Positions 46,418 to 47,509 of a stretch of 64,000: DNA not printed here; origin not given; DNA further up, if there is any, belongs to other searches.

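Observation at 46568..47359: Canonical Zn-containing sirtuin embedded in the nrd/glutaredoxin operon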

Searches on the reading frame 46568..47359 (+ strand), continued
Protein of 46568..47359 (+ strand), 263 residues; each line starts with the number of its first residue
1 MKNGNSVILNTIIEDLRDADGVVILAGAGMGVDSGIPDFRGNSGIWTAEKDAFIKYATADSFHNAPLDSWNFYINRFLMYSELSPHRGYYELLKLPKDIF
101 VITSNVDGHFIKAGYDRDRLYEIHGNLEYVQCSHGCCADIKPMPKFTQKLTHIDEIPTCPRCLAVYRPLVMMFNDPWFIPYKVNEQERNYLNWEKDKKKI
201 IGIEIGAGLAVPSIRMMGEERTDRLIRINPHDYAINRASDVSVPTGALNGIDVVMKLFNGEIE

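Call 21: find_encoding_contigs(protein=P0001, flank=10000, max_places=3)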
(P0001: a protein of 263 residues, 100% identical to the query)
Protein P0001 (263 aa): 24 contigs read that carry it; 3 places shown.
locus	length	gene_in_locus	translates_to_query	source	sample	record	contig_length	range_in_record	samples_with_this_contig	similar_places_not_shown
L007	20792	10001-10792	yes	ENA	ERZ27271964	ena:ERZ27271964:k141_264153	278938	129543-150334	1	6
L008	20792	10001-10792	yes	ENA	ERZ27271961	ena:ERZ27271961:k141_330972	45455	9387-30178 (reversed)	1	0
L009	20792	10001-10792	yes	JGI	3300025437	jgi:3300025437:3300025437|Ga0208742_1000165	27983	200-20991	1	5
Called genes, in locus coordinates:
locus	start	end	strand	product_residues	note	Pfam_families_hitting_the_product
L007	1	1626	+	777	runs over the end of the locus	-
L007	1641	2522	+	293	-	-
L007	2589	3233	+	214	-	PF13759:2OG-FeII_Oxy_5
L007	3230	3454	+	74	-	-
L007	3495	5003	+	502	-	-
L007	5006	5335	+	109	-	-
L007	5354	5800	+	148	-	-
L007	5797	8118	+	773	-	PF03477:ATP-cone (weak), PF00317:Ribonuc_red_lgN, PF02867:Ribonuc_red_lgC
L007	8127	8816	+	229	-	PF19835:SegE_GIY-YIG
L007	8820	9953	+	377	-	PF00268:Ribonuc_red_sm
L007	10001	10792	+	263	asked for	PF02146:SIR2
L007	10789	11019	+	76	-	PF00462:Glutaredoxin, PF13409:GST_N_2 (weak)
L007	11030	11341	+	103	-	-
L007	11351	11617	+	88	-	PF05488:PAAR_motif (faint)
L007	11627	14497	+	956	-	-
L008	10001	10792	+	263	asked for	PF02146:SIR2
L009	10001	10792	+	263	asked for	PF02146:SIR2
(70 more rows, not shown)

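Call 22: find_encoding_contigs(protein=P0095, flank=5000, max_places=2)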
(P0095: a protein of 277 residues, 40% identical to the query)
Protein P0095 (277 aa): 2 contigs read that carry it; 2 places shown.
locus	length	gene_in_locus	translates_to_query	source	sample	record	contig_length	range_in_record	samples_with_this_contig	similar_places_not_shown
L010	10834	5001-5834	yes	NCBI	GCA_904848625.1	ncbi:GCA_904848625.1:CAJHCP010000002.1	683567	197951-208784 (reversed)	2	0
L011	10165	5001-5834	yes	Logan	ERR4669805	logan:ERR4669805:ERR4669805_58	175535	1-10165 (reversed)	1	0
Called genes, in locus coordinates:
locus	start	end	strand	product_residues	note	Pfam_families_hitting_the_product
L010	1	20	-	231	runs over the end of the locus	-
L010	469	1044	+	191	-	-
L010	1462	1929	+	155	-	-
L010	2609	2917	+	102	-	-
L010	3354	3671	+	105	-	-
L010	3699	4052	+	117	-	-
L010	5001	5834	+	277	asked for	PF02146:SIR2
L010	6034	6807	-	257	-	PF00816:Histone_HNS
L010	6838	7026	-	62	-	-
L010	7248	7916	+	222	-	-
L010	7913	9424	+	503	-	-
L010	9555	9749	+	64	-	-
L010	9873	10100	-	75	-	PF13817:DDE_Tnp_IS66_C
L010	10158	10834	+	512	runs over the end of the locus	PF01527:HTH_Tnp_1 (faint), PF13518:HTH_28 (faint), PF13276:HTH_21, PF00665:rve, PF13683:rve_3, PF13333:rve_2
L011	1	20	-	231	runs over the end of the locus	-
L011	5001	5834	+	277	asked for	PF02146:SIR2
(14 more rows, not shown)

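Call 23: search_protein_representatives(protein=window:46568-47359:+)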
Query: 263 residues. Proteins with E-value up to 0.001 (for the whole library): 7720; up to 1e-10: 1716; up to 1e-30: 149. The best 150 are listed.
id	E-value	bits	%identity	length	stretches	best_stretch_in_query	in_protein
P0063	3.7e-84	298.5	53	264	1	10-256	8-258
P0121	4.1e-55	203.3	36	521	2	16-257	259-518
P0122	5.1e-51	189.8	44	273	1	17-254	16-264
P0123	8.0e-48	179.4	42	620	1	12-252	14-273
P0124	9.5e-47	175.8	38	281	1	14-261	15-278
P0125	9.6e-47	175.8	41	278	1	16-256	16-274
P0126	3.6e-46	174.0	40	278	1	13-254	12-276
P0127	2.5e-45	171.2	40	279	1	15-255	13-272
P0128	4.6e-45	170.3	42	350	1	13-254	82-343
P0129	1.2e-44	168.9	40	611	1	15-254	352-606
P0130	2.8e-44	167.7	44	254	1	22-255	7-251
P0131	2.9e-44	167.7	38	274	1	8-254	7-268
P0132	1.2e-43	165.6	38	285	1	12-251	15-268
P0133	5.2e-43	163.6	42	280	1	16-253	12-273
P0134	6.4e-43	163.3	38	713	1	16-257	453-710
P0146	1.4e-41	158.9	41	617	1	14-251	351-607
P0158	1.3e-39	152.4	37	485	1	16-248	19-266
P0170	5.3e-38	147.2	42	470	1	14-254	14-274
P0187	4.3e-36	140.9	40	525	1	11-244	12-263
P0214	9.6e-34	133.2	37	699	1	15-252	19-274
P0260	3.4e-31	124.8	38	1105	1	16-236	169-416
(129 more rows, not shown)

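Call 24: search_protein_families(library=ncbifam, proteins=[window:46568-47359:+], max_evalue=0.01)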
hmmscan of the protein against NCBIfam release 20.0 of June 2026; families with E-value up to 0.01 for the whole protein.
window:46568-47359:+ (263 aa): 7 families
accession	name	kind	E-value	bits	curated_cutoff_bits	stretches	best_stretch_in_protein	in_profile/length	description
NF001753.0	PRK00481.1-3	subfamily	8.8e-35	119.9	243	1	10-256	4-245/252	NAD-dependent protein deacylase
NF040867.1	prot_deacyl_CobB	equivalog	1.1e-30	106.6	320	1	12-247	3-231/242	NAD-dependent protein deacetylase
NF001754.0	PRK00481.1-4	equivalog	7.5e-25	87.4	252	1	12-175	8-166/244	NAD-dependent protein deacylase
NF001752.0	PRK00481.1-1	equivalog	1.1e-19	70.9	221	1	10-176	5-167/242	NAD-dependent protein deacylase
NF010736.0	PRK14138.1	equivalog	2.9e-16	59.5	395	1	12-175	4-162/244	NAD-dependent deacetylase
NF003738.0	PRK05333.1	equivalog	1.8e-12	46.8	305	1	16-141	23-145/295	NAD-dependent protein deacetylase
NF001755.0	PRK00481.1-5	equivalog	1.4e-11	43.9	318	1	19-174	40-191/278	Sir2 family NAD+-dependent deacetylase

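Call 25: search_protein_families(library=padloc, proteins=[window:46568-47359:+, P0095, P0121, P0123], max_evalue=0.01)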
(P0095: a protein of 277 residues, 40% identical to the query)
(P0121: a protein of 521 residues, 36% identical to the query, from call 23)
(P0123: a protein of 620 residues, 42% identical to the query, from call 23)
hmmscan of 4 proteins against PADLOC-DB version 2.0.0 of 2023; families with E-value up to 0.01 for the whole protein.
window:46568-47359:+ (263 aa): 0 families

P0095 (277 aa): 0 families

P0121 (521 aa): 0 families

P0123 (620 aa): 0 families

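Call 26: search_protein_families(library=pfam, proteins=[P0121, P0123, P0129, P0134, P0146, P0158, P0170, P0187, P0214, P0260], max_evalue=0.001)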
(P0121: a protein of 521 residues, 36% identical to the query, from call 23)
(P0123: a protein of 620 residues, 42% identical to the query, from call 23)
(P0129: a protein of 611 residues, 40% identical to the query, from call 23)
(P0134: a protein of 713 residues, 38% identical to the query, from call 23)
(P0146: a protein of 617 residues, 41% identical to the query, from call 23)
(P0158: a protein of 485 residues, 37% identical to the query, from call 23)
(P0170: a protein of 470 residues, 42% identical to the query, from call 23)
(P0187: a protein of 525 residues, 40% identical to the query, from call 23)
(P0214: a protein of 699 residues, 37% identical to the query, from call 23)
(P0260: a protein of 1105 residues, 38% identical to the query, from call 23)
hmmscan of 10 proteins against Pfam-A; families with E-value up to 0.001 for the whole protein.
P0121 (521 aa): 1 family
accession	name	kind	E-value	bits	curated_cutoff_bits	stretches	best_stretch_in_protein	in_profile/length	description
PF02146.23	SIR2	-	7.6e-67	225.2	24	2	9-181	1-178/180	Sir2 family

P0123 (620 aa): 1 family
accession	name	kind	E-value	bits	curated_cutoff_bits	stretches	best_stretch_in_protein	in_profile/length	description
PF02146.23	SIR2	-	6.4e-19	69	24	1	29-196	1-150/180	Sir2 family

P0129 (611 aa): 1 family
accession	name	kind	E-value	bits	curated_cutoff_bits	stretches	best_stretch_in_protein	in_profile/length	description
PF02146.23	SIR2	-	2.1e-20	73.9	24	1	364-527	1-150/180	Sir2 family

P0134 (713 aa): 2 families
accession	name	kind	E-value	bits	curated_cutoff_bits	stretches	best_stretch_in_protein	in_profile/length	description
PF02146.23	SIR2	-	2.1e-16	60.8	24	1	464-627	1-150/180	Sir2 family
PF04055.27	Radical_SAM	-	1.4e-11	45.2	29.5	1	108-284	2-164/166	Radical SAM superfamily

P0146 (617 aa): 1 family
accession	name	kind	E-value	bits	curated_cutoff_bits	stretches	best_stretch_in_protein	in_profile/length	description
PF02146.23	SIR2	-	2.1e-16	60.9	24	1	364-527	1-150/180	Sir2 family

P0158 (485 aa): 1 family
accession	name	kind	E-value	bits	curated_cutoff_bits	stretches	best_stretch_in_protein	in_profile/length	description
PF02146.23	SIR2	-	2e-20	74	24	1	30-210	1-163/180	Sir2 family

P0170 (470 aa): 1 family
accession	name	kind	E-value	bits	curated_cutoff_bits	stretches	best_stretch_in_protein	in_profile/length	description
PF02146.23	SIR2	-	4.1e-22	79.4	24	1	27-188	1-150/180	Sir2 family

P0187 (525 aa): 1 family
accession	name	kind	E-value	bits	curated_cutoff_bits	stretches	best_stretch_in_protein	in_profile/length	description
PF02146.23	SIR2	-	1.5e-18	67.8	24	1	28-193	1-152/180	Sir2 family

P0214 (699 aa): 2 families
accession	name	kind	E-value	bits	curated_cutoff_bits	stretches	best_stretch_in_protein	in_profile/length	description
PF02146.23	SIR2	-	1.7e-17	64.4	24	1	31-195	1-151/180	Sir2 family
PF13280.12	WYL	-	3.5e-07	30.6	21.8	1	495-565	3-69/70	WYL domain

P0260 (1105 aa): 2 families
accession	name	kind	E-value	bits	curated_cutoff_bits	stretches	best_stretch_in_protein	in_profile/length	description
PF02146.23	SIR2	-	1.8e-14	54.5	24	1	180-342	1-151/180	Sir2 family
PF14974.11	P_C10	-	4.3e-05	24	27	0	1043-1086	36-79/103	Protein C10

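Call 32: find_related_loci(query=A1, collection=viral_contigs, flank=10000)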
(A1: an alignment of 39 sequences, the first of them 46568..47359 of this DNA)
Query A1 (263 aa) in viral_contigs; peptide patterns used: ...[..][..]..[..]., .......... (x = any residue, [..] = any of these).
67 stretches matched a pattern; 44 encode a relative of the query (tblastn E <= 1e-3); 44 distinct loci.
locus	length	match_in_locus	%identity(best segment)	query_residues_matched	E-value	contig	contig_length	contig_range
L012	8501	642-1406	73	9-263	1e-135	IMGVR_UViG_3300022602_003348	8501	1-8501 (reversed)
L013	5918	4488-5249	71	8-261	1e-130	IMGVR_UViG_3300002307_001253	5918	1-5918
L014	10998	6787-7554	61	9-263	2e-110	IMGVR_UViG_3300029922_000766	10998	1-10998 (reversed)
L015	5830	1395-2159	56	8-258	3e-103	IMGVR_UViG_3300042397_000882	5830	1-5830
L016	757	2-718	59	20-258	3e-109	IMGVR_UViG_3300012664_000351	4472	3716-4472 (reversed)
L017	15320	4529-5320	56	2-261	2e-97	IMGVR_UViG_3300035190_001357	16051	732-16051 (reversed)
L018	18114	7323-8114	56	2-261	2e-97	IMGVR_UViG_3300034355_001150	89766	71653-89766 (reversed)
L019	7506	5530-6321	56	2-261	3e-96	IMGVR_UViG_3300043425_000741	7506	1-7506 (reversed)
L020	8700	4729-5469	55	16-259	6e-93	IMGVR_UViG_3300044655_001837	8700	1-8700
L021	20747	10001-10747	51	12-256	5e-87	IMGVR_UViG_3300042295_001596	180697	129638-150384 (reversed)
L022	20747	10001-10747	51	12-256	5e-87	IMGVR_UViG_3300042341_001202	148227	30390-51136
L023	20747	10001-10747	51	12-256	5e-87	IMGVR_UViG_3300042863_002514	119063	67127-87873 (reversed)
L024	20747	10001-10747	51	12-256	5e-87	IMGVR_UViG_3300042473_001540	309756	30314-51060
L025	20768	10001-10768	49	7-258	1e-82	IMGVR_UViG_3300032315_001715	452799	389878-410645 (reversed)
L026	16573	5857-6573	51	18-252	2e-82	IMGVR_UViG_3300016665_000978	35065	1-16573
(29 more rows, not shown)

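Call 35: predict_structure(alignment_id=A1)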
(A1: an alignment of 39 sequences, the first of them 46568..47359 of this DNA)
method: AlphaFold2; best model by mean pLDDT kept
length: 263 residues; sequences in the alignment: 39
mean_pLDDT: 93.7   pTM: 0.90
mean pLDDT of the five models: 93.7, 92.4, 92.1, 91.5, 89.4
residues with pLDDT >= 90: 227; 70-90: 32; 50-70: 4; < 50: 0
segments of 3 or more residues with pLDDT < 50: none
pLDDT, mean of each block of 10 residues (from residue 1): 73 95 97 90 77 93 97 92 96 97 95 97 95 96 96 97 97 94 97 98 96 95 97 94 97 95 73
secondary structure, 60 per line:
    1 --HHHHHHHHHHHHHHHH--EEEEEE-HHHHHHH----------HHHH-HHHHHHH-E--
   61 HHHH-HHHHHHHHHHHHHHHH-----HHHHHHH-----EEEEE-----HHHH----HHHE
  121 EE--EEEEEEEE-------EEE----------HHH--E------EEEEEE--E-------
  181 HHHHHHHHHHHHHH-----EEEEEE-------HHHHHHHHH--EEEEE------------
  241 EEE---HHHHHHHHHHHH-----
elements in order: H3-18 E21-26 H28-34 H45-48 H50-56 H61-64 H66-81 H87-93 E99-103 H109-112 E120-122 E125-132 E140-142 E165-170 H181-194 E200-205 H213-221 E224-228 E241-243 H247-258

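Call 39: fold_search(model_id=the predicted structure, library=pdb)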
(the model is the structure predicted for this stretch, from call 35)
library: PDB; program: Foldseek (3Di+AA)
matches with E <= 10: 510; with E <= 0.001: 280
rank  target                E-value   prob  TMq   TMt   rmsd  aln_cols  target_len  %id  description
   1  1m2j                  3.9e-15  1.00  0.73  0.77   3.9       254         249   24  Sir2 homologue H80N mutant-ADP ribose complex (released 2003-04-08)
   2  1m2g                  1.7e-14  1.00  0.72  0.75   3.9       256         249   23  Sir2 homologue-ADP ribose complex (released 2003-04-08)
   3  1m2h                  2.8e-14  1.00  0.73  0.77   3.9       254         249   23  Sir2 homologue S24A mutant-ADP ribose complex (released 2003-04-08)
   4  1m2k                  3.2e-14  1.00  0.73  0.77   3.8       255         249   23  Sir2 homologue F159A mutant-ADP ribose complex (released 2003-04-08)
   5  5a3a                  5.5e-14  1.00  0.74  0.68   5.2       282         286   21  Crystal structure of the ADP-ribosylating sirtuin (SirTM) from Streptococcus pyogenes (Apo form) (released 2015-07-29)
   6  1ici_A                1.1e-13  1.00  0.72  0.74   4.1       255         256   24  CRYSTAL STRUCTURE OF A SIR2 HOMOLOG-NAD COMPLEX (released 2001-05-02)
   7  1ici_B                1.4e-13  1.00  0.71  0.75   4.6       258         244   23  CRYSTAL STRUCTURE OF A SIR2 HOMOLOG-NAD COMPLEX (released 2001-05-02)
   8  1q17_C                1.6e-13  1.00  0.76  0.69   4.3       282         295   22  Structure of the yeast Hst2 protein deacetylase in ternary complex with 2'-O-acetyl ADP ribose and histone peptide (released 2003-11-18)
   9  1q1a_A                1.9e-13  1.00  0.72  0.67   4.5       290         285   20  Structure of the yeast Hst2 protein deacetylase in ternary complex with 2'-O-acetyl ADP ribose and histone peptide (released 2003-11-18)
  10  3riy_A                3.7e-13  1.00  0.64  0.62   6.3       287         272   20  Sirt5 is an NAD-dependent protein lysine demalonylase and desuccinylase (released 2011-11-23)
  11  1q17_A                4.5e-13  1.00  0.77  0.71   3.9       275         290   22  Structure of the yeast Hst2 protein deacetylase in ternary complex with 2'-O-acetyl ADP ribose and histone peptide (released 2003-11-18)
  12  1m2n_A                5.1e-13  1.00  0.69  0.72   5.0       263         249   22  Sir2 homologues (D102G/F159A/R170A) mutant-2'-O-acetyl ADP ribose complex (released 2003-04-08)
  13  4f56_A                5.4e-13  1.00  0.63  0.62   6.3       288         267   22  The bicyclic intermediate structure provides insights into the desuccinylation mechanism of SIRT5 (released 2012-06-20)
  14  1s7g_E                5.7e-13  1.00  0.70  0.74   4.1       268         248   21  Structural Basis for the Mechanism and Regulation of Sir2 Enzymes (released 2004-03-23)
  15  5ojo_A                5.7e-13  1.00  0.67  0.66   5.8       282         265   21  Sirtuin 5 from Danio rerio in complex with 3-hydroxy-3-methylglutaryl-CPS1 peptide (released 2017-11-29)
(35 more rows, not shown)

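Call 69: search_solved_structures(query=A1, max_evalue=1e-10, show_alignments=0)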
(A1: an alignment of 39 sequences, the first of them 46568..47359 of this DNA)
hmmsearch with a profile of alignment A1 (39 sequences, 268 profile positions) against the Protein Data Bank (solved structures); distinct sequences matched with E-value up to 1e-10: 104 (the best 60 are shown).
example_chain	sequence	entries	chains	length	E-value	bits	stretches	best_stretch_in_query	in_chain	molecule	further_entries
1ici_A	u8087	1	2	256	7.1e-32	114.1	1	6-266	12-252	TRANSCRIPTIONAL REGULATORY PROTEIN, SIR2 FAMILY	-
4twi_A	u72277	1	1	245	1.2e-31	113.3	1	9-266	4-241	NAD-dependent protein deacylase 1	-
1m2g_A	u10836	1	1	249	1.3e-31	113.3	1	9-266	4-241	Silent Information Regulator 2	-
1m2h_A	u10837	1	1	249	2.4e-31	112.3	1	9-266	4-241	Silent Information Regulator 2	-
1m2j_A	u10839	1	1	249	5e-31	111.3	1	9-266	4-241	Silent Information Regulator 2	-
1m2n_A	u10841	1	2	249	1.1e-30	110.1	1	9-265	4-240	Silent Information Regulator 2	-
1m2k_A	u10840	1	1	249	2.8e-30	108.9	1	9-265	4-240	Silent Information Regulator 2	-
8gbl_A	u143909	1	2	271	9.6e-29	103.8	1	5-183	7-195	NAD-dependent protein deacylase sirtuin-5, mitochondrial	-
8z54_A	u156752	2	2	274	1.1e-28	103.6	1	5-183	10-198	NAD-dependent protein deacylase sirtuin-5, mitochondrial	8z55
9v0h_A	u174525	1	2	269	1.2e-28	103.5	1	6-183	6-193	NAD-dependent protein deacylase sirtuin-5, mitochondrial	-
6aco_A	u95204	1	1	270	1.2e-28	103.5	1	6-183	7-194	NAD-dependent protein deacylase sirtuin-5, mitochondrial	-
2b4y_A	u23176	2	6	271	1.2e-28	103.5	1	6-183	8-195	NAD-dependent deacetylase sirtuin-5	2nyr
5bwl_A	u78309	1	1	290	1.2e-28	103.5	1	5-183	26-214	NAD-dependent protein deacylase sirtuin-5, mitochondrial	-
6ljk_A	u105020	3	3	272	1.2e-28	103.5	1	6-183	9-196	NAD-dependent protein deacylase sirtuin-5, mitochondrial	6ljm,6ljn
3rig_A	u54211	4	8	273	1.2e-28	103.5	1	6-183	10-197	NAD-dependent deacetylase sirtuin-5 | NAD-dependent lysine demalonylase and desuccinylase sirtuin-5, mitochondrial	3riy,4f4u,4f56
5a3a_A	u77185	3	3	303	3.2e-27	98.8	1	5-241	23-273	SIR2 FAMILY PROTEIN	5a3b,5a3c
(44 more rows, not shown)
